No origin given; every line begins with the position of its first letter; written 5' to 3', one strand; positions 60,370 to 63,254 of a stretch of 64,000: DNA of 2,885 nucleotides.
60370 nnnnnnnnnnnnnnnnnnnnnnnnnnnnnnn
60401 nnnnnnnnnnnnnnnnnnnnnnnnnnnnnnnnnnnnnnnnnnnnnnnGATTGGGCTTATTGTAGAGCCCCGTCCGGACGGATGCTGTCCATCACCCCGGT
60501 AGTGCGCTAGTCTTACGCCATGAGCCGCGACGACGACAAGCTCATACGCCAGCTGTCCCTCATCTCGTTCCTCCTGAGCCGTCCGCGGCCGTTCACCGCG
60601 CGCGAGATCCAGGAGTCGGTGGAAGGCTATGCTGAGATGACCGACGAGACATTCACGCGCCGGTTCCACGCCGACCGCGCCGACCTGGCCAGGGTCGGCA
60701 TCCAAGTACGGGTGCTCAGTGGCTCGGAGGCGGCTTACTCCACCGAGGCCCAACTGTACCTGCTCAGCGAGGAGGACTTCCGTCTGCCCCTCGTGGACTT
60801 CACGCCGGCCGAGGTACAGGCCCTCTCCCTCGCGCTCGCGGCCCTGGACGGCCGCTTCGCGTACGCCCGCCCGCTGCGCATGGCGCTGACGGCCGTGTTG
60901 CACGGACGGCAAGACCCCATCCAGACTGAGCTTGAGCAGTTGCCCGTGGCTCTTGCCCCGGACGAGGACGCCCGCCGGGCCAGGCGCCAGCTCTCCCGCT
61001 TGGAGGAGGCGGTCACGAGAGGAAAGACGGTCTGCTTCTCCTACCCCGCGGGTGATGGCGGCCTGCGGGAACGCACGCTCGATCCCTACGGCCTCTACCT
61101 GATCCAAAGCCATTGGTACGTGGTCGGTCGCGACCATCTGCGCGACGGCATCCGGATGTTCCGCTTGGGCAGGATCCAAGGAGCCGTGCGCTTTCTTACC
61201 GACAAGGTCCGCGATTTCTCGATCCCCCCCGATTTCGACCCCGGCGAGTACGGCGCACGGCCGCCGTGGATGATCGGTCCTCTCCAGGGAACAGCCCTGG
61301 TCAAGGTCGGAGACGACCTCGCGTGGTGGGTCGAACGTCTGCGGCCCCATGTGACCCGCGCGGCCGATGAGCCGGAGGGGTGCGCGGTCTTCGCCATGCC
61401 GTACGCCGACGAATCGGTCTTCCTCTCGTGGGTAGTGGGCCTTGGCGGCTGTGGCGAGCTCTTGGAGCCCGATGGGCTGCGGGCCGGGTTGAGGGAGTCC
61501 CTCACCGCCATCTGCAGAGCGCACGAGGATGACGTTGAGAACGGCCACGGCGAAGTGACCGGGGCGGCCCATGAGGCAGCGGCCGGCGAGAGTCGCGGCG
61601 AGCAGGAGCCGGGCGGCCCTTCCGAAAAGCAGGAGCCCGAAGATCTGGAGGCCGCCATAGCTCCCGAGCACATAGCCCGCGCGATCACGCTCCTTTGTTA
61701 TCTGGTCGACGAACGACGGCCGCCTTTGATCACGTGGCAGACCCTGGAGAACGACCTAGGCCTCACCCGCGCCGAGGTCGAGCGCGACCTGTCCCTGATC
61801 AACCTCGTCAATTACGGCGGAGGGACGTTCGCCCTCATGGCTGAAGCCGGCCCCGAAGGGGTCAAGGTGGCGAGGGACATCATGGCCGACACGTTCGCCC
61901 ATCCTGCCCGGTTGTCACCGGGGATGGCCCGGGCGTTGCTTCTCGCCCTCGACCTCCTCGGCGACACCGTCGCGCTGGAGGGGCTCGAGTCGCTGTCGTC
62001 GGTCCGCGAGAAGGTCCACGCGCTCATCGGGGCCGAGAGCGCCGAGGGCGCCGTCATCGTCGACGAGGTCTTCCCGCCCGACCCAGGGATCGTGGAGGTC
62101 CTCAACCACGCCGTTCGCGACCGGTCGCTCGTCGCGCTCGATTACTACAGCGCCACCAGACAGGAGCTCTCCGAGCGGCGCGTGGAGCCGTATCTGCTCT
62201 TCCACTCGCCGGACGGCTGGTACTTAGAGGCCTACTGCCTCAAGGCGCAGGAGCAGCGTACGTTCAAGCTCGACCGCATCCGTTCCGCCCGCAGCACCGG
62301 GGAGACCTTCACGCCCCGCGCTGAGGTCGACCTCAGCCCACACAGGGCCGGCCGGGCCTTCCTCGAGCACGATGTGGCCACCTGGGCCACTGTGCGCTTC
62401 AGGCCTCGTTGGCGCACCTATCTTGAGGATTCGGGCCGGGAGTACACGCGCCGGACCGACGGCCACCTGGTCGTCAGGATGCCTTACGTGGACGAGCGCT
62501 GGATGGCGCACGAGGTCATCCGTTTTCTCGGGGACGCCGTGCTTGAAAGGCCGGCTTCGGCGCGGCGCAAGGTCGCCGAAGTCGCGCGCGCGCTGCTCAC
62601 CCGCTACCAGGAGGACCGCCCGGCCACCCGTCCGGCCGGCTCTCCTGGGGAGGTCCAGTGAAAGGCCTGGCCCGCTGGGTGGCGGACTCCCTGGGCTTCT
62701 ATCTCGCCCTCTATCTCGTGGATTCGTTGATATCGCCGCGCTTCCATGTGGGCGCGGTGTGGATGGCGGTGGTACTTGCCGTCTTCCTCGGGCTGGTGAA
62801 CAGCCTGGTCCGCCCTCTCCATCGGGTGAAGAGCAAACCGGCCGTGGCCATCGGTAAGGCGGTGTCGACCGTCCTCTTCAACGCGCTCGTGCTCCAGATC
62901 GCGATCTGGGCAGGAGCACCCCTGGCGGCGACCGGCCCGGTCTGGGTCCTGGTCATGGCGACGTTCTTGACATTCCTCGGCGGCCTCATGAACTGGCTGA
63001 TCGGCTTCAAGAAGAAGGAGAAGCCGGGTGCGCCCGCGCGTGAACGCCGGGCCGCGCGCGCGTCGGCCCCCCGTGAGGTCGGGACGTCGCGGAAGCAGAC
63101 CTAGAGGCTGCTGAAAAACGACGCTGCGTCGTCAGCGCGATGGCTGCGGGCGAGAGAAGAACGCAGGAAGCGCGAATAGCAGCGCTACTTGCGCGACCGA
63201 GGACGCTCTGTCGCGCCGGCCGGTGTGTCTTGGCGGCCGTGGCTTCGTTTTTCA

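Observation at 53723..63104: AddAB-type helicase-nuclease divergently paired with a naturally fused PafBC-like double-WYL regulator and a coupled holin-family membrane protein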

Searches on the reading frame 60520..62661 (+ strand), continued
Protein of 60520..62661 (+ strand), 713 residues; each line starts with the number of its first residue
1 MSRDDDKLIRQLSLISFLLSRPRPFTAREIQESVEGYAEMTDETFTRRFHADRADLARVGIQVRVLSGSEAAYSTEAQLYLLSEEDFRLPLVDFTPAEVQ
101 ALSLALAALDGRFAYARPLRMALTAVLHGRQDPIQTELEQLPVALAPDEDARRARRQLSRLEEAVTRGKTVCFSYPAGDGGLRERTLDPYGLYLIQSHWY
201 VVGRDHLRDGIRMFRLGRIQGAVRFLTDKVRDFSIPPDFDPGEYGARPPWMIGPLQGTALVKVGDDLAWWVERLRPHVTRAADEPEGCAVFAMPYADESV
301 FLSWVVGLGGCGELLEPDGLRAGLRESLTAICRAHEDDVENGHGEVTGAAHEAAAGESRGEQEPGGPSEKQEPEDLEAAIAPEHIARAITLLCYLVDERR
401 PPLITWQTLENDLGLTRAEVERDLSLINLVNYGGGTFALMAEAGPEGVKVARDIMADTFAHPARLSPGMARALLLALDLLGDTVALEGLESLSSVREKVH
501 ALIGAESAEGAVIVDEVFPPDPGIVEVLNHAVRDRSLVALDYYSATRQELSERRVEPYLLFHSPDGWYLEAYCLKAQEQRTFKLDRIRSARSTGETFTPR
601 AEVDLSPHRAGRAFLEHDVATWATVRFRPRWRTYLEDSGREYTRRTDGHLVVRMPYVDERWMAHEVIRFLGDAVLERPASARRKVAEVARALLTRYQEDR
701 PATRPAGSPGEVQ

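Call 94: find_encoding_contigs(protein=P0414, flank=9000, max_places=1)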
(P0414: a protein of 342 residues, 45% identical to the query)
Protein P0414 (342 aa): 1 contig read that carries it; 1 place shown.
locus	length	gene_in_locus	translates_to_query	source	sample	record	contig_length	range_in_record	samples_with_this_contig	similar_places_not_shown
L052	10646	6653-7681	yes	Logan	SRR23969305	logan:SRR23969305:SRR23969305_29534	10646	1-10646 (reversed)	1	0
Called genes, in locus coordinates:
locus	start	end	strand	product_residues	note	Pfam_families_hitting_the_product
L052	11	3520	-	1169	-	PF00580:UvrD-helicase, PF13245:AAA_19, PF13361:UvrD_C, PF13538:UvrD_C_2 (faint), PF12705:PDDEXK_1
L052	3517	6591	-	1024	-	PF12705:PDDEXK_1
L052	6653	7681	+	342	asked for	PF13280:WYL, PF25583:WCX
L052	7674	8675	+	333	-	PF19187:HTH_PafC, PF13280:WYL, PF25583:WCX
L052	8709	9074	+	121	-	PF04020:Phage_holin_4_2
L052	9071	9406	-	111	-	PF01037:AsnC_trans_reg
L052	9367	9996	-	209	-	-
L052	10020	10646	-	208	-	?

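Call 95: find_encoding_contigs(protein=P0431, flank=9000, max_places=1)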
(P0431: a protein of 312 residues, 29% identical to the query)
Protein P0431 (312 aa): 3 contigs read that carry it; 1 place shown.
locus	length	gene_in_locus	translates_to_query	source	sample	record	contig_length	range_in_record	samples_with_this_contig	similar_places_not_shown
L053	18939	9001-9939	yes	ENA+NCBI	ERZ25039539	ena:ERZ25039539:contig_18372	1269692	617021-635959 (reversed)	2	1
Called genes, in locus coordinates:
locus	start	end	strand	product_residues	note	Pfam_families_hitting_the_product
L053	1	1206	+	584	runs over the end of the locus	PF17758:Prot_ATP_ID_OB_N, PF16450:Prot_ATP_ID_OB_C, PF13191:AAA_16 (weak), PF00004:AAA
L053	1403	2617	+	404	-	-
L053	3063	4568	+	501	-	PF03136:Pup_ligase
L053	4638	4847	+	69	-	PF05639:Pup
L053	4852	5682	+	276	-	PF00227:Proteasome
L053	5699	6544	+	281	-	PF00227:Proteasome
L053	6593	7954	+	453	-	PF03136:Pup_ligase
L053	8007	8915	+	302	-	PF00254:FKBP_C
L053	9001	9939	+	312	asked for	PF13280:WYL, PF25583:WCX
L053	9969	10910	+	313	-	PF19187:HTH_PafC, PF13280:WYL, PF25583:WCX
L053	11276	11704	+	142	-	-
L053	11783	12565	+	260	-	PF00902:TatC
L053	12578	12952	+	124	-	-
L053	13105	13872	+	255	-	PF00781:DAGK_cat, PF19279:YegS_C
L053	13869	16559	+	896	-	PF00270:DEAD, PF04851:ResIII, PF22527:DEXQc_Suv3 (weak), PF00271:Helicase_C (weak), PF26090:SH3_HelY, PF08148:DSHCT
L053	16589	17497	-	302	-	PF02739:5_3_exonuc_N, PF01367:5_3_exonuc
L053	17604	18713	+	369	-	PF01321:Creatinase_N, PF00557:Peptidase_M24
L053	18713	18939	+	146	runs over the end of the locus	PF13404:HTH_AsnC-type, PF13412:HTH_24, PF08279:HTH_11 (faint), PF09339:HTH_IclR (faint), PF12802:MarR_2 (weak), PF01037:AsnC_trans_reg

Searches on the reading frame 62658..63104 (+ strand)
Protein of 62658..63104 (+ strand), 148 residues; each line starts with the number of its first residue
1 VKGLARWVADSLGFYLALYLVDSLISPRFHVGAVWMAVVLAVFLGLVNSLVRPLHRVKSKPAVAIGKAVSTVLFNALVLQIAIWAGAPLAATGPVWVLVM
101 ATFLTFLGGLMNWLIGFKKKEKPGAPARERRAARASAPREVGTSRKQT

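Call 3: search_protein_families(library=pfam, proteins=[window:62658-63104:+], max_evalue=0.01)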
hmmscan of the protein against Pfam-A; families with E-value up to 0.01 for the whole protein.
window:62658-63104:+ (148 aa): 2 families
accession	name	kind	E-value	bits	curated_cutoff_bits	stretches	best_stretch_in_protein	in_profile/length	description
PF04020.18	Phage_holin_4_2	-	3.8e-09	37.5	28.8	1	7-107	3-102/105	Mycobacterial 4 TMS phage holin, superfamily IV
PF04277.18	OAD_gamma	-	0.0021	19.1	27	0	87-139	4-56/76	Oxaloacetate decarboxylase, gamma chain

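Call 41: search_protein_families(library=ncbifam, proteins=[window:62658-63104:+], max_evalue=0.01)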
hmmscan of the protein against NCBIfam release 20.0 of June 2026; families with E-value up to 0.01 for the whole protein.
window:62658-63104:+ (148 aa): 0 families

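Call 42: search_protein_families(library=padloc, proteins=[window:62658-63104:+], max_evalue=0.001)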
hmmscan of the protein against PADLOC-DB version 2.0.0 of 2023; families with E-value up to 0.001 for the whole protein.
window:62658-63104:+ (148 aa): 0 families

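Call 73: search_dna_similar(query=window:62658-63104:+, collection=phages, mode=protein, max_evalue=0.001, max_rows=10)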
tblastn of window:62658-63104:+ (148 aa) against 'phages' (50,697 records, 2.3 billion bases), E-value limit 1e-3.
No match.

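Call 74: search_protein_families(library=phrogs, proteins=[window:62658-63104:+], max_evalue=0.001)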
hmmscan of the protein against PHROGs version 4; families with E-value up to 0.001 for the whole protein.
window:62658-63104:+ (148 aa): 0 families
